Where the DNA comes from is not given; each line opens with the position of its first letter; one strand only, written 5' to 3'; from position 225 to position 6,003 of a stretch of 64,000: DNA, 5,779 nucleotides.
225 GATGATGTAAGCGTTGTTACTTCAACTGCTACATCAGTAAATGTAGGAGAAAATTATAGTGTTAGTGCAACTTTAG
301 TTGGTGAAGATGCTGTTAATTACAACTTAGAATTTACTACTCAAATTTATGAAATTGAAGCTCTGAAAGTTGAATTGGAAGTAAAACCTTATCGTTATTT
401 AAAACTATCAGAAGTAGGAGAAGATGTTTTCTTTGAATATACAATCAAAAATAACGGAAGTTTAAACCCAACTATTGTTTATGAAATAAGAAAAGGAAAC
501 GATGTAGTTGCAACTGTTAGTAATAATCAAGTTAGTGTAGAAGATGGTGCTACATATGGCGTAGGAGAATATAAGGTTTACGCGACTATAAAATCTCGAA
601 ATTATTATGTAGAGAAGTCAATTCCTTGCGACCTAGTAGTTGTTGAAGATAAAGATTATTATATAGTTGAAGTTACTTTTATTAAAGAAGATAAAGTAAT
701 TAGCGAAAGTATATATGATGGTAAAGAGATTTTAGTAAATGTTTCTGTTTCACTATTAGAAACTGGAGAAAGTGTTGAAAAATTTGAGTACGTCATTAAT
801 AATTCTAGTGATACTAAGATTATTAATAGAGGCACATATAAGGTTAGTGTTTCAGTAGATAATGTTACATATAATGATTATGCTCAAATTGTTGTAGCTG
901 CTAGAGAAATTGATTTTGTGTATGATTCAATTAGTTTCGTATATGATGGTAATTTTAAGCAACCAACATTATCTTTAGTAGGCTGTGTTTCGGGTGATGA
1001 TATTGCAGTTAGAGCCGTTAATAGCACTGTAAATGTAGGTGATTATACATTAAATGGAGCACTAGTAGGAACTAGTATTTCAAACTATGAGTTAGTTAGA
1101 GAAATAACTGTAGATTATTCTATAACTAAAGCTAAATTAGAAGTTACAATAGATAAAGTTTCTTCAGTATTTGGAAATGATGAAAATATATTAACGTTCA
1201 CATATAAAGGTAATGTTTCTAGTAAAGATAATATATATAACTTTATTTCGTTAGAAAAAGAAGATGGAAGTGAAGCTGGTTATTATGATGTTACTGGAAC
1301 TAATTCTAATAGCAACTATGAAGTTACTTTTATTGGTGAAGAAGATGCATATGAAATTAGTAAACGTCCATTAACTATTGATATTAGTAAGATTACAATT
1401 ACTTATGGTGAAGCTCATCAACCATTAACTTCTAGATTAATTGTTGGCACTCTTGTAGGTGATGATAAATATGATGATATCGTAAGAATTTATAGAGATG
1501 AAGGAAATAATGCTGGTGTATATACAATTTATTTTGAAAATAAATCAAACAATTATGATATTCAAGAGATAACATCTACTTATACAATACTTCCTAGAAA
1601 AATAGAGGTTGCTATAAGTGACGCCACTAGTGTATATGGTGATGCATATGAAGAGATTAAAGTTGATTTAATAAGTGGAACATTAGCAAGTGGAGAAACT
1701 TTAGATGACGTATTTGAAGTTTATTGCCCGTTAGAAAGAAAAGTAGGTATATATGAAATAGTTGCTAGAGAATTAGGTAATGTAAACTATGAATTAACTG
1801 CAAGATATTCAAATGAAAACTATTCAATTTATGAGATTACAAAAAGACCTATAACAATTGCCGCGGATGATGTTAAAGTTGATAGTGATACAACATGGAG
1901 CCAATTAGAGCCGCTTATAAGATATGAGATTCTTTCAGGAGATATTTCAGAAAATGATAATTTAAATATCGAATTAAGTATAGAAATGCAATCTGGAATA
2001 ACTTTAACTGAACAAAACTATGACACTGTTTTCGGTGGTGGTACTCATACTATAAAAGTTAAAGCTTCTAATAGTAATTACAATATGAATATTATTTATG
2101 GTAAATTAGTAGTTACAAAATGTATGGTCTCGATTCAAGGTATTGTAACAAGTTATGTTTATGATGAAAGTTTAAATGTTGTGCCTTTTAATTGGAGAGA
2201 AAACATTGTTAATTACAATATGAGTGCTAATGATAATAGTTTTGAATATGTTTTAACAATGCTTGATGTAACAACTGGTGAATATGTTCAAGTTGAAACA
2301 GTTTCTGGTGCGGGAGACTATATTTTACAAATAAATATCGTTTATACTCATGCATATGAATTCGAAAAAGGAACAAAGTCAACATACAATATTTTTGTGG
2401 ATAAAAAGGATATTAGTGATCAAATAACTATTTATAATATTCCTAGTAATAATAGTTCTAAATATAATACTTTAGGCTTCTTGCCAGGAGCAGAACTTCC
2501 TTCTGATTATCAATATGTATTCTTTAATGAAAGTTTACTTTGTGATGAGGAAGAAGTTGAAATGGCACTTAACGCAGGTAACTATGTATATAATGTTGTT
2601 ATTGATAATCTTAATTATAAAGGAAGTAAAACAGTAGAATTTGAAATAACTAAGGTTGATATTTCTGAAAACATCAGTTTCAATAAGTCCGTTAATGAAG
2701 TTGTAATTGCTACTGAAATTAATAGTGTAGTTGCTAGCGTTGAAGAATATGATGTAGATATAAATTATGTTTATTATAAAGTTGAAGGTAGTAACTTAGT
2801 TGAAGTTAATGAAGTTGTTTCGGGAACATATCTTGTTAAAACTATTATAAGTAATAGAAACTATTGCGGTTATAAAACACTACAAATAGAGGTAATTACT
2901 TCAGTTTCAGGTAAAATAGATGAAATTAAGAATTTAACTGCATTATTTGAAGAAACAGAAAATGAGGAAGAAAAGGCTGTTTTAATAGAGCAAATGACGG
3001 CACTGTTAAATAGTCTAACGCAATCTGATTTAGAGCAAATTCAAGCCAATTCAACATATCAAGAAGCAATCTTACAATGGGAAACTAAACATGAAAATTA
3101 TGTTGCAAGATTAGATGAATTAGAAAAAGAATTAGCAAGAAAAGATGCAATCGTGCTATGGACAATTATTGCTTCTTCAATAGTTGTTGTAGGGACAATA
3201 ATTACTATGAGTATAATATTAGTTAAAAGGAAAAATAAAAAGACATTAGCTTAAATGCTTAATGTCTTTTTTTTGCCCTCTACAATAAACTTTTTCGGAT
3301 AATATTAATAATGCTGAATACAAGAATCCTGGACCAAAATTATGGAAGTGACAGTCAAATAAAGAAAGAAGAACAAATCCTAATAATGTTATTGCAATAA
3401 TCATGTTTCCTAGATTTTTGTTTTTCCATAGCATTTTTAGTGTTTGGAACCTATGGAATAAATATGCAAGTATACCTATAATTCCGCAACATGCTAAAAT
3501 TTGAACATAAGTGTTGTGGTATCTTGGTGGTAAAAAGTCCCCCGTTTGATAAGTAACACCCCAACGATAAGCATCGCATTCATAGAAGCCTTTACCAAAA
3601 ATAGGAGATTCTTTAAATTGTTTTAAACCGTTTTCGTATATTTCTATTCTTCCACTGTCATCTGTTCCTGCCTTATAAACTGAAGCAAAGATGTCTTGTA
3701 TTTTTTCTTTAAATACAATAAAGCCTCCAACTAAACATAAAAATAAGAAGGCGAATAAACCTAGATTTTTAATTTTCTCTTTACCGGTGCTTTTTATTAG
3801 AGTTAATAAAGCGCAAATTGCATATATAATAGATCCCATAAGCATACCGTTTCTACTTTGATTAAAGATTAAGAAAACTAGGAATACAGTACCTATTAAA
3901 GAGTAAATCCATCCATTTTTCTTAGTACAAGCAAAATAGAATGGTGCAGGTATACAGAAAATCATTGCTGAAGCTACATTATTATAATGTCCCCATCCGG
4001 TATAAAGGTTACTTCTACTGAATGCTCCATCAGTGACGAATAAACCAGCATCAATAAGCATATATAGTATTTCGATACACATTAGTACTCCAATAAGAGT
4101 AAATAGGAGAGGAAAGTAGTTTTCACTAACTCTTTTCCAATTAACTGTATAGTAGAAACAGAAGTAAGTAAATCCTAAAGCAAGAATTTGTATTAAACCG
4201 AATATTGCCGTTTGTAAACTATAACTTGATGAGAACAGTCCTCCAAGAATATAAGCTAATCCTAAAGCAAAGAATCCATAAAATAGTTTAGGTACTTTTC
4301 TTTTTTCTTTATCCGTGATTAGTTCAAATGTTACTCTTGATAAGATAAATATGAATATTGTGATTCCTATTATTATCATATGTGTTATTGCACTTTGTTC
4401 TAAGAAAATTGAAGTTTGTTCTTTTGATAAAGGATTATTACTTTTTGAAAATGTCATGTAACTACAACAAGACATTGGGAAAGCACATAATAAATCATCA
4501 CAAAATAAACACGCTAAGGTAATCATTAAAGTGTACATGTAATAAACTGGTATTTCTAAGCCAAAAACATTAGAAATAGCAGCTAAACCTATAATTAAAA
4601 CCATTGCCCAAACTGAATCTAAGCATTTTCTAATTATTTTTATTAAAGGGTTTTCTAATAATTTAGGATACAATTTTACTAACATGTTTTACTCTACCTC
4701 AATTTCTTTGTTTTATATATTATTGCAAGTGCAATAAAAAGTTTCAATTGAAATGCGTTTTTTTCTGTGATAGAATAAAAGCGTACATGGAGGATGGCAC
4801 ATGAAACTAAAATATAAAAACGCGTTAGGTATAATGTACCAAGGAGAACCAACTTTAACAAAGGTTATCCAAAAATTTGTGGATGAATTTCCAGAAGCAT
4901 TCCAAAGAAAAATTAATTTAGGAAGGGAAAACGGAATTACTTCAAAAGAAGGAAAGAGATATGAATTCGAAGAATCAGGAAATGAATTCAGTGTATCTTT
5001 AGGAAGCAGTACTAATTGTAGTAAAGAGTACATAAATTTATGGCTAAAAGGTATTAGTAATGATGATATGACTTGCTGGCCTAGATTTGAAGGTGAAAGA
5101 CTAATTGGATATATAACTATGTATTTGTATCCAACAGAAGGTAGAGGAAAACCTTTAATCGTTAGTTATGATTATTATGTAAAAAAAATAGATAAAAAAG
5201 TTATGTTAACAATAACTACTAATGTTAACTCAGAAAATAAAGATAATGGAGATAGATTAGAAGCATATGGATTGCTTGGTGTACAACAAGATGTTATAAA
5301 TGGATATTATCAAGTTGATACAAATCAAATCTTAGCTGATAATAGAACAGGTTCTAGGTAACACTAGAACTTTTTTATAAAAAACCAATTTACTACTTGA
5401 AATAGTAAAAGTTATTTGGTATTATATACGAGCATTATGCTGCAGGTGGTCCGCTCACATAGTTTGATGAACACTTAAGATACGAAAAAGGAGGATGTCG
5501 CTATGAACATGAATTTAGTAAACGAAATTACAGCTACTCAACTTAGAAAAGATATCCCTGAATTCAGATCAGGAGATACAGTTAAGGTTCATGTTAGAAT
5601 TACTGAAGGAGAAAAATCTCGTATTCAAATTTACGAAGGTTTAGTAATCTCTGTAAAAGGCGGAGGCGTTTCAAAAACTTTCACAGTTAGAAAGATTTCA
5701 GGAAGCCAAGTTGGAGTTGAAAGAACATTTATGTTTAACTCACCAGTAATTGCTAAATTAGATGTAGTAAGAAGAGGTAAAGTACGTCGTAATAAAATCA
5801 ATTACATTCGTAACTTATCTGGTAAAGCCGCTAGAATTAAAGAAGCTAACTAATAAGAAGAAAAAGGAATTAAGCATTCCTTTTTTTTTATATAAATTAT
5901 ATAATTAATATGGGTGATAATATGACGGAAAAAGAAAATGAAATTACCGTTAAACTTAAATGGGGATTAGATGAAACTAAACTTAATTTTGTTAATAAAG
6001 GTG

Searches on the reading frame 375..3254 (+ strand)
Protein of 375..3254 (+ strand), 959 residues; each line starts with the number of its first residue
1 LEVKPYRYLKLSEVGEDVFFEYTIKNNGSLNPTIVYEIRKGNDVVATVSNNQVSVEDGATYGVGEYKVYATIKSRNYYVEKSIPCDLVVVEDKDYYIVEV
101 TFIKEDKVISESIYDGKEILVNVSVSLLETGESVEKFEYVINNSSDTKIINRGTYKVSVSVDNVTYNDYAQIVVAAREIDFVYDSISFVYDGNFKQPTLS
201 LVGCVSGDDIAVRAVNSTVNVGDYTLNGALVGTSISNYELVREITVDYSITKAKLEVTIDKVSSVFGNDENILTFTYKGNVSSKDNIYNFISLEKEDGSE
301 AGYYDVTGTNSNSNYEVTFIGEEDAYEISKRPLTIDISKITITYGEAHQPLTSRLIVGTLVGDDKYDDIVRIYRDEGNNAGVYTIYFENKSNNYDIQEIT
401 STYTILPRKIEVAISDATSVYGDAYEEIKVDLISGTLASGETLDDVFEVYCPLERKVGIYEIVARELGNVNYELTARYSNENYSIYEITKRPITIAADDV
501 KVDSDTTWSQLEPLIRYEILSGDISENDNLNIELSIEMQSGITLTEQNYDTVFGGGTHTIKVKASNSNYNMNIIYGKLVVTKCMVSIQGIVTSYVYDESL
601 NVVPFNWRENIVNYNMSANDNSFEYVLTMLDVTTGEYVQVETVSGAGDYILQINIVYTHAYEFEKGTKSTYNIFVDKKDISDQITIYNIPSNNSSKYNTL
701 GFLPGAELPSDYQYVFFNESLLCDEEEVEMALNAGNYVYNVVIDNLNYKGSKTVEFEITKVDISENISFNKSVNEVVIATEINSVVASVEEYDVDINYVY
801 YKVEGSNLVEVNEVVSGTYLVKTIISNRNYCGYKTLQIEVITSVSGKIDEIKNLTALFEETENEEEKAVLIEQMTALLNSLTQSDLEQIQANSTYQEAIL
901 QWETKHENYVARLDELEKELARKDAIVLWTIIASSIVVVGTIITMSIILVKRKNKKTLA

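Call 41: search_protein_families(library=pfam, proteins=[window:375-3254:+], max_evalue=0.00001)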
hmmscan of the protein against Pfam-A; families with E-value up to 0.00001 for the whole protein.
window:375-3254:+ (959 aa): 1 family
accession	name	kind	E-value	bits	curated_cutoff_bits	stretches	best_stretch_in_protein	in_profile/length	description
PF18676.6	MBG_2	-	3.1e-14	53.7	25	1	255-320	1-67/72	MBG domain (YGX type)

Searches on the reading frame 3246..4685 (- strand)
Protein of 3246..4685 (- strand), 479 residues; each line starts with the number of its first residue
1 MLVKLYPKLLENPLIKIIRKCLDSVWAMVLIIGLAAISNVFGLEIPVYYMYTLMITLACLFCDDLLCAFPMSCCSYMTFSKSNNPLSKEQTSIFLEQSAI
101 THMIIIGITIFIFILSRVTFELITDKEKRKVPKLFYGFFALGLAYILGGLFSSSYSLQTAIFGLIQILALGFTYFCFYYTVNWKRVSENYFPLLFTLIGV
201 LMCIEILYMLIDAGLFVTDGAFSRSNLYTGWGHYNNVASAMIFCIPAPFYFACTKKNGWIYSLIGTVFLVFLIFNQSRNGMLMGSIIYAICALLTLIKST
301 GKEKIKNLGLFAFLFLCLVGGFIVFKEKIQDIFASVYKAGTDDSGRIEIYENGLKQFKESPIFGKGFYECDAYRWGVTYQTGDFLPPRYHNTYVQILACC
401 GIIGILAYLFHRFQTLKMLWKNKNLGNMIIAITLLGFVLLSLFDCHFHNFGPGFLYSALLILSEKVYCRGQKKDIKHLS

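Call 41: search_protein_families(library=pfam, proteins=[window:3246-4685:-], max_evalue=0.00001)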
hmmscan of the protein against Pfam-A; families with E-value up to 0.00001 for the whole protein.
window:3246-4685:- (479 aa): 1 family
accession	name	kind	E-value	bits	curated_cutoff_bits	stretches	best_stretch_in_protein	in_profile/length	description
PF04932.20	Wzy_C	-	1.9e-17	63.9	31.7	1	268-409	6-149/149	O-Antigen ligase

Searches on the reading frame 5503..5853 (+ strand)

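Call 42: search_protein_families(library=pfam, proteins=[window:5503-5853:+], max_evalue=0.001)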
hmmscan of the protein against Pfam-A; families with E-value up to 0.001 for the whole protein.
window:5503-5853:+ (116 aa): 1 family
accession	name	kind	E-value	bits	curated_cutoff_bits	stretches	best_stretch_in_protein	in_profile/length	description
PF01245.26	Ribosomal_L19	-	1.4e-44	151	22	1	4-114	1-110/111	Ribosomal protein L19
